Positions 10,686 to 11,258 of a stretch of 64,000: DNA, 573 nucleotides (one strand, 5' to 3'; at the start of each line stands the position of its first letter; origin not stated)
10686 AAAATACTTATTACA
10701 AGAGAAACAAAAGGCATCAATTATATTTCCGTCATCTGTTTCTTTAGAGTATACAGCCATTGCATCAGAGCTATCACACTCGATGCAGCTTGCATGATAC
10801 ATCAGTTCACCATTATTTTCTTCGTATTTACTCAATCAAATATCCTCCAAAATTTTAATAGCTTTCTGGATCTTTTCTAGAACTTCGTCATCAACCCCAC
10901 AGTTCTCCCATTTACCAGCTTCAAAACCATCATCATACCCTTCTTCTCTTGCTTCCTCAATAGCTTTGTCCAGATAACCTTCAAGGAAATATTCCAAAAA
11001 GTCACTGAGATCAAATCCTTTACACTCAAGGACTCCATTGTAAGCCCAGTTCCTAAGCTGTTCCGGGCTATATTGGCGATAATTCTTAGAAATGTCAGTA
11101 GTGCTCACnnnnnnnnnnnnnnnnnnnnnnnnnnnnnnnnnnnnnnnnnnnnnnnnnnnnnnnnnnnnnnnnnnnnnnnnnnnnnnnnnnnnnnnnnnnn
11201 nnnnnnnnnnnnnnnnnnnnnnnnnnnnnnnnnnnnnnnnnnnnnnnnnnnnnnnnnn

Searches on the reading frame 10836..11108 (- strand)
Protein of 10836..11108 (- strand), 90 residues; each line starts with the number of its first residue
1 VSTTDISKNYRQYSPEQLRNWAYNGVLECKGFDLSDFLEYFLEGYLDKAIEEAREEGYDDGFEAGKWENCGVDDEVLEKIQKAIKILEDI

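Call 12: search_protein_families(library=pfam, proteins=[window:10836-11108:-], max_evalue=0.1)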
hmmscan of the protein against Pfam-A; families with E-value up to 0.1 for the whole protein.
window:10836-11108:- (90 aa): 1 family
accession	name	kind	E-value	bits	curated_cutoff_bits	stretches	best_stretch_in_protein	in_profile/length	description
PF09811.14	Yae1_N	-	0.036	14.2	27.5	1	46-65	6-25/39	Essential protein Yae1, N terminal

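Call 124: search_protein_families(library=phrogs, proteins=[window:10836-11108:-], max_evalue=0.001)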
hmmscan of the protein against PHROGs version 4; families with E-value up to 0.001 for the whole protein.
window:10836-11108:- (90 aa): 0 families
